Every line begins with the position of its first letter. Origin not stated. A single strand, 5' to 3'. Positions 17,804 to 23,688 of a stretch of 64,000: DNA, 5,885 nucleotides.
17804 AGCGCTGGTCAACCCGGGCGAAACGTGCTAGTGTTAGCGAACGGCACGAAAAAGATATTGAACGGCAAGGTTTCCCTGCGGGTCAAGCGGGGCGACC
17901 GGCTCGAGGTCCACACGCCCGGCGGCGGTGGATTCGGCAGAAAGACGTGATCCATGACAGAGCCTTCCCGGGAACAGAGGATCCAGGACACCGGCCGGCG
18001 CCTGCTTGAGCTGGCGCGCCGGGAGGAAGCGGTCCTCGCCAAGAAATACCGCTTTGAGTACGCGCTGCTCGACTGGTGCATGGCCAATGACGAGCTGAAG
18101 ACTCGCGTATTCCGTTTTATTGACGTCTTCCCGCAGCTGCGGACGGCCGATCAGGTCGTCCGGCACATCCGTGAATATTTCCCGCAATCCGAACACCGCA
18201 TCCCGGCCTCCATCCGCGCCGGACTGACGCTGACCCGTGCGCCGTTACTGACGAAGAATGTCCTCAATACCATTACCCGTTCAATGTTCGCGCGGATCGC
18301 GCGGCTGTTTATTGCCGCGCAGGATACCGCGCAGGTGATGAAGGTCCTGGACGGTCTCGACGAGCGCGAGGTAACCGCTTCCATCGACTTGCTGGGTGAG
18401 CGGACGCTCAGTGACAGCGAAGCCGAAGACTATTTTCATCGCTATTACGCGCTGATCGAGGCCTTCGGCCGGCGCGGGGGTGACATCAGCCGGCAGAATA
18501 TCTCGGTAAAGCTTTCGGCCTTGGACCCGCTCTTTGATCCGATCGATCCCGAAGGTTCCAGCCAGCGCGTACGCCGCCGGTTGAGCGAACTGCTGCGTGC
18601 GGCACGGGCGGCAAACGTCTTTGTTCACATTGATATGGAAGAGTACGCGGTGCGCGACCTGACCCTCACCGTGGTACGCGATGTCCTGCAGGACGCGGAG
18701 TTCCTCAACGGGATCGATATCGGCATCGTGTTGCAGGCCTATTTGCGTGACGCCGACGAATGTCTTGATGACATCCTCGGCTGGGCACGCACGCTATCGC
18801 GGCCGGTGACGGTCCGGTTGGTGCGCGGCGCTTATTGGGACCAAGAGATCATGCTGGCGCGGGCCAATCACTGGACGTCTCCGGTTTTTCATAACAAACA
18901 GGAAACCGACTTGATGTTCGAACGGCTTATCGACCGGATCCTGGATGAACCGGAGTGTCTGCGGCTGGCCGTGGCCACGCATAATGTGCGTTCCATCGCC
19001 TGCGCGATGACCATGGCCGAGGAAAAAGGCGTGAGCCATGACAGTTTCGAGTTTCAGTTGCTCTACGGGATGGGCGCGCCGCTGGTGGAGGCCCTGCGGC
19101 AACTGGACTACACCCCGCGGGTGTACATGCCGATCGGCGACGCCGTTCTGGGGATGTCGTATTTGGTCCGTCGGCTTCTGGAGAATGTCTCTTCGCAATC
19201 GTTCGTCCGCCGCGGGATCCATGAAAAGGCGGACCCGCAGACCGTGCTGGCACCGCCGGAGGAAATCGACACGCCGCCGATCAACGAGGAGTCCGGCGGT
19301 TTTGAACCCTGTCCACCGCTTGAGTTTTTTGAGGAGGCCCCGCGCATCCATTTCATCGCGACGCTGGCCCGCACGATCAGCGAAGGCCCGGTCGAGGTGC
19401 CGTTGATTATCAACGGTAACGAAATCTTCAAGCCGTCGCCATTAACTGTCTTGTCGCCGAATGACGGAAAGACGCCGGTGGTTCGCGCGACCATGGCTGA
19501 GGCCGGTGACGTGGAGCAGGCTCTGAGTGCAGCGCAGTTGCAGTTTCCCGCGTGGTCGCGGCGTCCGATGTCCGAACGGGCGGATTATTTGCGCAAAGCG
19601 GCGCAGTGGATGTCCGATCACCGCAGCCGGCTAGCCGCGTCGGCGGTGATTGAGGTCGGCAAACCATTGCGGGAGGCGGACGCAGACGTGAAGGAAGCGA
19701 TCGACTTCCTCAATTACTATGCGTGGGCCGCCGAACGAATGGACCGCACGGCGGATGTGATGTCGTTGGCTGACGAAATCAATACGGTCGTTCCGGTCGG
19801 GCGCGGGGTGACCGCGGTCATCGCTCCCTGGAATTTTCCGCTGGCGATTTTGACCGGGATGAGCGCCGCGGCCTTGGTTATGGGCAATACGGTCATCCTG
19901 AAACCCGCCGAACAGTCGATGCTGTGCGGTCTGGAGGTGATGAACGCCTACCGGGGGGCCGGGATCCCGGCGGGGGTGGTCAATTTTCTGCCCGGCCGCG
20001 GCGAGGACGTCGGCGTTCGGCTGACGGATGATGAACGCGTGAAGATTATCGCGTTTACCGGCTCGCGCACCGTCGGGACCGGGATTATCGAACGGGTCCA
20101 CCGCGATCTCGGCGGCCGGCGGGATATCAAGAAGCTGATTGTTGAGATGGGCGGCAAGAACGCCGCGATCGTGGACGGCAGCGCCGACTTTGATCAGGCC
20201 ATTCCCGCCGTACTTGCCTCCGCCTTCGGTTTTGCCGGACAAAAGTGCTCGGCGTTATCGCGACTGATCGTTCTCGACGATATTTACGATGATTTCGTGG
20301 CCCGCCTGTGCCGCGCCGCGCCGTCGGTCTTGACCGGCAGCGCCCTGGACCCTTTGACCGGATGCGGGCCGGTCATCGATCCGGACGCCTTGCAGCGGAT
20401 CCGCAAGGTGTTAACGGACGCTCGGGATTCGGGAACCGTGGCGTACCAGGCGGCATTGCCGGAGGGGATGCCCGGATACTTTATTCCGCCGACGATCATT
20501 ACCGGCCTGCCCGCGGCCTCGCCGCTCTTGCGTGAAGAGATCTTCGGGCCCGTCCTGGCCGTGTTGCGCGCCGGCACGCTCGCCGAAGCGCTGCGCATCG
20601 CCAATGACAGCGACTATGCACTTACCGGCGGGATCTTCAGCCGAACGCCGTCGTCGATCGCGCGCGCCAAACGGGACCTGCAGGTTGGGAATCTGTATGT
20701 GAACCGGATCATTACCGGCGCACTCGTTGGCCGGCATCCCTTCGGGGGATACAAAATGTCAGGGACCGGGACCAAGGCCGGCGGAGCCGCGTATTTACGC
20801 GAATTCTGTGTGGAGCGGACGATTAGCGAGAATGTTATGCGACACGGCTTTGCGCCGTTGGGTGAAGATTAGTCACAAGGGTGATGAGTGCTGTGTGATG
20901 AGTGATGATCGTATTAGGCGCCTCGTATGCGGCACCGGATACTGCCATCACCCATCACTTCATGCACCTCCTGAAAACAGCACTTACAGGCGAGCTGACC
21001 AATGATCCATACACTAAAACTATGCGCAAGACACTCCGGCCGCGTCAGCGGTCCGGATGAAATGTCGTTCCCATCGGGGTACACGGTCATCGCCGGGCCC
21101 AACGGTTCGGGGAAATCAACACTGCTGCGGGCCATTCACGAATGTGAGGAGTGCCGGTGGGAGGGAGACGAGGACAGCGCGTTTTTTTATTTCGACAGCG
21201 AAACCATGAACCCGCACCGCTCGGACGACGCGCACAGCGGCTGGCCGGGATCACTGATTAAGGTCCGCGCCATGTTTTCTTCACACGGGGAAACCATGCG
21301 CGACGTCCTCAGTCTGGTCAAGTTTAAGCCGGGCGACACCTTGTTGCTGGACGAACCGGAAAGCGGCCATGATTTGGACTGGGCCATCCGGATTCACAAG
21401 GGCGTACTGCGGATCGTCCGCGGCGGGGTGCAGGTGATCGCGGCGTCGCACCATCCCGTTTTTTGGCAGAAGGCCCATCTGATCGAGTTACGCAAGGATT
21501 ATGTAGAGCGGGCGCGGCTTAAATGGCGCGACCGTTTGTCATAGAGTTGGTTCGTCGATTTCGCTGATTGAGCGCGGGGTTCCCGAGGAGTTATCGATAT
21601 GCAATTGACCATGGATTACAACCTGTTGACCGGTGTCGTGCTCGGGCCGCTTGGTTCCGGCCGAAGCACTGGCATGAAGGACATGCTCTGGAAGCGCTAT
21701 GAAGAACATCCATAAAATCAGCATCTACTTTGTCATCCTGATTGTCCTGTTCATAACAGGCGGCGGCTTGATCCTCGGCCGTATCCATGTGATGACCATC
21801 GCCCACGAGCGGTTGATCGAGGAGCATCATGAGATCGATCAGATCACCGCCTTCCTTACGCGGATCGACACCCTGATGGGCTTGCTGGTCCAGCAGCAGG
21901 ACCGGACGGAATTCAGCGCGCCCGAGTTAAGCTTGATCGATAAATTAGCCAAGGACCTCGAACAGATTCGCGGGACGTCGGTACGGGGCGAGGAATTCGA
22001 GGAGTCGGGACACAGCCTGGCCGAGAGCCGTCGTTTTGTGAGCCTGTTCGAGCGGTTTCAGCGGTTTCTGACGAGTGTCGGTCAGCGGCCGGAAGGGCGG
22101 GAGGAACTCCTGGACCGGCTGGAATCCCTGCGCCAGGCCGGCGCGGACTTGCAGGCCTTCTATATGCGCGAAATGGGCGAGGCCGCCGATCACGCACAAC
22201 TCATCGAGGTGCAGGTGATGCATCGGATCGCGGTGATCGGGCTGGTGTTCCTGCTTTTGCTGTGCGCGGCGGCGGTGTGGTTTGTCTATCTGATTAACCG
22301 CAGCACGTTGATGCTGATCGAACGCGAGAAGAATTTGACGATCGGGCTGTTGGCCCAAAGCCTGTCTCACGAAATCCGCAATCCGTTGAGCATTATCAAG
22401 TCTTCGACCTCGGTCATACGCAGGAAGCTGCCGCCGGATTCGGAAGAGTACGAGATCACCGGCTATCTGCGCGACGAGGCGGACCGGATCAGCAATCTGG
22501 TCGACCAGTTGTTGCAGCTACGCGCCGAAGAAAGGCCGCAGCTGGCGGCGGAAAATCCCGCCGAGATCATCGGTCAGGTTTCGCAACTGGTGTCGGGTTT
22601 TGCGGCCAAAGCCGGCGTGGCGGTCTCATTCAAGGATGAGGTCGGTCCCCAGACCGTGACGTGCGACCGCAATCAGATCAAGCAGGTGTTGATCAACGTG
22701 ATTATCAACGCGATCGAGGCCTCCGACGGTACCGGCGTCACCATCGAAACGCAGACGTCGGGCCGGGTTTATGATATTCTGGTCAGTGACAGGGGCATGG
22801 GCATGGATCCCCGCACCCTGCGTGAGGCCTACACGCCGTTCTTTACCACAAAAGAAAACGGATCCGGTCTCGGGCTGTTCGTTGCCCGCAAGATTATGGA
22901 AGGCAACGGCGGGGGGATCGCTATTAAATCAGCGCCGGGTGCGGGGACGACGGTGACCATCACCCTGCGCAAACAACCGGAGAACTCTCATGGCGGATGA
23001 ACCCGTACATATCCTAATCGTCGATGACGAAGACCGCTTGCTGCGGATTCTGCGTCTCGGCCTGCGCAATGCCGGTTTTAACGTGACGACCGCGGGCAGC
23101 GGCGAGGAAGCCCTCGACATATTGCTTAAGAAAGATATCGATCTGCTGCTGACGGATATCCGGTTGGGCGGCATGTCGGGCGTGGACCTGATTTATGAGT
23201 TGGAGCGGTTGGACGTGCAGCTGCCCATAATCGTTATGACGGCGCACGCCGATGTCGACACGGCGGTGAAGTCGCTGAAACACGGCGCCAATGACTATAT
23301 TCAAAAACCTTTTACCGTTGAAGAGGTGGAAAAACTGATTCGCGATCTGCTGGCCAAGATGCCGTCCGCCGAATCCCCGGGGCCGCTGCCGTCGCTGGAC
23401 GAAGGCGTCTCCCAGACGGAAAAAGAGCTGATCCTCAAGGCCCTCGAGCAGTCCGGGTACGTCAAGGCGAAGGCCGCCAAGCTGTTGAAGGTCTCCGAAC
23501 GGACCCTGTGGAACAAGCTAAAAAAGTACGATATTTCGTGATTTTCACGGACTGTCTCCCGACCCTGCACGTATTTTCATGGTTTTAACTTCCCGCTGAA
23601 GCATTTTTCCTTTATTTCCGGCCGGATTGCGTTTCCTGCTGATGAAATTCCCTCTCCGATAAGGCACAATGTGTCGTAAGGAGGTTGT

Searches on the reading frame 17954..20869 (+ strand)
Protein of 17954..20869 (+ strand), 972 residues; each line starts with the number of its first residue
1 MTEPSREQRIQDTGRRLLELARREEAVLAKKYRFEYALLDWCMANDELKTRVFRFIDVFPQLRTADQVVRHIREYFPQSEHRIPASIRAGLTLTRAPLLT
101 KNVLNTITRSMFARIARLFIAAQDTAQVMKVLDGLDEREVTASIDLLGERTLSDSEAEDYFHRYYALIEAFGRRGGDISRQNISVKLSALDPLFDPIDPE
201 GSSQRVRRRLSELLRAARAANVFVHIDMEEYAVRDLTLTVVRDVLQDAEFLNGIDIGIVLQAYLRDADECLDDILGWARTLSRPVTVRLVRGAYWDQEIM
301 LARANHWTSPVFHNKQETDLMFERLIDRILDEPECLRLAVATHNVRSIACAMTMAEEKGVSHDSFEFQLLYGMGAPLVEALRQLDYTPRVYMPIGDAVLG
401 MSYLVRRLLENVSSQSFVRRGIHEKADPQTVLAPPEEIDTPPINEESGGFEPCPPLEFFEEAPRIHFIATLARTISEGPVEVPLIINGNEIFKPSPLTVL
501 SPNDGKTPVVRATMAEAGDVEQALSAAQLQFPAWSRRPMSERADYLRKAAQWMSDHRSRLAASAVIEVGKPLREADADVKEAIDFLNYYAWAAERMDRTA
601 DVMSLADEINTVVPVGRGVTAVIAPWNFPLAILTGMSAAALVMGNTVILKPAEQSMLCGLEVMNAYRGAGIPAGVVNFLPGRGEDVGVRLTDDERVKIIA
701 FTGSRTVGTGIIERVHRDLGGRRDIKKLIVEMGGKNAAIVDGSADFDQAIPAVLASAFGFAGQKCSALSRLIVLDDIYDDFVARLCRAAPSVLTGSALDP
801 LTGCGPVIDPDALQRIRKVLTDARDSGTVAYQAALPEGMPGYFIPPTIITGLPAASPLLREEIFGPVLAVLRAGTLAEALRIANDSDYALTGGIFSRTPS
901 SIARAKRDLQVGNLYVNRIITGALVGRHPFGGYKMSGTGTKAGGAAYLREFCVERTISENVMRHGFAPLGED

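Call 11: search_protein_families(library=pfam, proteins=[window:17954-20869:+], max_evalue=0.01)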
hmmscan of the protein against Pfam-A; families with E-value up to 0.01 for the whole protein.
window:17954-20869:+ (972 aa): 3 families
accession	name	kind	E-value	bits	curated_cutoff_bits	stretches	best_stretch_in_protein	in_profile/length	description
PF00171.27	Aldedh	-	9.6e-134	446.8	23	1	497-956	9-460/461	Aldehyde dehydrogenase family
PF01619.24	Pro_dh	-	7e-85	285.4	27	1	129-420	2-278/278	Proline dehydrogenase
PF18083.6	PutA_N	-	2.7e-25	89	25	1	7-119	1-113/113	Proline utilization A N-terminal domain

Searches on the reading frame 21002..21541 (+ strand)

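Call 11: search_protein_families(library=pfam, proteins=[window:21002-21541:+], max_evalue=0.01)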
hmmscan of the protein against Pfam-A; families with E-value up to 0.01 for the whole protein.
window:21002-21541:+ (180 aa): 15 families
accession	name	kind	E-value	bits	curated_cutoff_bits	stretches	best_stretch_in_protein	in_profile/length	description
PF13304.12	AAA_21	-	3.4e-12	47.5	27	2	28-46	2-20/304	AAA domain, putative AbiEii toxin, Type IV TA system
PF13476.12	AAA_23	-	9.4e-07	30.1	27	1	21-46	15-40/201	AAA domain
PF00005.33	ABC_tran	-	2.5e-06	28.6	25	1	27-50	13-36/137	ABC transporter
PF13555.12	AAA_29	-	8.9e-06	25.8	27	1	19-45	15-42/61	P-loop containing region of AAA domain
PF02463.25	SMC_N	-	2.4e-05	24.3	40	1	21-45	20-44/220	RecF/RecN/SMC N terminal domain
PF09818.15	ABC_ATPase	-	0.00014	21.5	23.2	1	10-48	67-102/283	P-loop domain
PF05729.18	NACHT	-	0.00021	21.6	26.7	1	28-72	3-48/167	NACHT domain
PF13175.12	AAA_15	-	0.0013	18.9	32.1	1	21-45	19-43/374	AAA ATPase domain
PF13514.12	AAA_27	-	0.0015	18.6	22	1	20-47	18-48/206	AAA domain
PF24883.2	NPHP3_N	-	0.0042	17.7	24.8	1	27-69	24-63/164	Nephrocystin 3, N-terminal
PF25199.1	nSTAND_NTPase5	-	0.0056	16.9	34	0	28-69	44-81/145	Novel STAND NTPase 5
PF01637.24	ATPase_2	-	0.0075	16.5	33.2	0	28-77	23-68/225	ATPase domain predominantly from Archaea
PF13191.12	AAA_16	-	0.0079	17.1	32.6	0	26-47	25-46/167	AAA ATPase domain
PF13173.12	AAA_14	-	0.0086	16.5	27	0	28-76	5-47/129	AAA domain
PF13166.12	AAA_13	-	0.009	15.2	36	0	25-57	16-48/713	AAA domain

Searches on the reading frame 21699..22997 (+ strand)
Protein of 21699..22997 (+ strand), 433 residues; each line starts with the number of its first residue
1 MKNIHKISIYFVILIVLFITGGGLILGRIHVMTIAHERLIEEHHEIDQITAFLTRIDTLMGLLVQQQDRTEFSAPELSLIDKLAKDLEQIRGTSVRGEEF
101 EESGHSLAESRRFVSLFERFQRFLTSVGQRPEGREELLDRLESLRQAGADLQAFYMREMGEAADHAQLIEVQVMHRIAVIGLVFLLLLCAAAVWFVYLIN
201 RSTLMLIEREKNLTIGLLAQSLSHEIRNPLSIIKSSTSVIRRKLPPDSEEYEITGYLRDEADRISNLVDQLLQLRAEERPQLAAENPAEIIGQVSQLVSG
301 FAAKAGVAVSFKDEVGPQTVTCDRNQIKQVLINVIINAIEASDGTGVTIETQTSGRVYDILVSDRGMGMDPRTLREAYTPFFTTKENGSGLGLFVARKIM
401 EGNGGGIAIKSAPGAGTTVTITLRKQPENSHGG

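Call 11: search_protein_families(library=pfam, proteins=[window:21699-22997:+], max_evalue=0.01)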
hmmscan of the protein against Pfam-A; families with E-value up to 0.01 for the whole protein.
window:21699-22997:+ (433 aa): 4 families
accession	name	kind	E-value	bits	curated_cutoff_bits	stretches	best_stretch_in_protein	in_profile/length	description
PF02518.31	HATPase_c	-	1.3e-19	71.1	26.4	1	323-426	2-110/111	Histidine kinase-, DNA gyrase B-, and HSP90-like ATPase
PF00512.31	HisKA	-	5.2e-12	46.1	26.9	1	217-274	4-60/66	His Kinase A (phospho-acceptor) domain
PF13581.12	HATPase_c_2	-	5.6e-05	23.6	27.4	1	331-421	40-125/127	Histidine kinase-like ATPase domain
PF13589.12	HATPase_c_3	-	0.0017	18.8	25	1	328-386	4-62/137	Histidine kinase-, DNA gyrase B-, and HSP90-like ATPase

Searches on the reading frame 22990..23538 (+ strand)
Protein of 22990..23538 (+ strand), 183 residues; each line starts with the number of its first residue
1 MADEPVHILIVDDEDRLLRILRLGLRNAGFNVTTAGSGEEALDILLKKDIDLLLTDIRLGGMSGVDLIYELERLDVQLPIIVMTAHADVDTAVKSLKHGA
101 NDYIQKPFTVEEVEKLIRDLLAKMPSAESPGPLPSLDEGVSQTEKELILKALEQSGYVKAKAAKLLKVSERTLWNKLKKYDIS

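Call 11: search_protein_families(library=pfam, proteins=[window:22990-23538:+], max_evalue=0.01)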
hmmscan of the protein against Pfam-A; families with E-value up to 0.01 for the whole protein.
window:22990-23538:+ (183 aa): 4 families
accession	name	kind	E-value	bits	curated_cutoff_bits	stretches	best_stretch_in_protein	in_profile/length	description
PF00072.30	Response_reg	-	3.4e-31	108.1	30.2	1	8-117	1-110/111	Response regulator receiver domain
PF02954.25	HTH_8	-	2.7e-14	53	22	1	141-180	3-42/42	Bacterial regulatory protein, Fis family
PF18024.7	HTH_50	-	1.4e-07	31.5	27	1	135-183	3-50/50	Helix-turn-helix domain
PF23198.2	PDE8A_N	-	0.0016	18.8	29.6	1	8-58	13-63/147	PDE8A-like, N-terminal domain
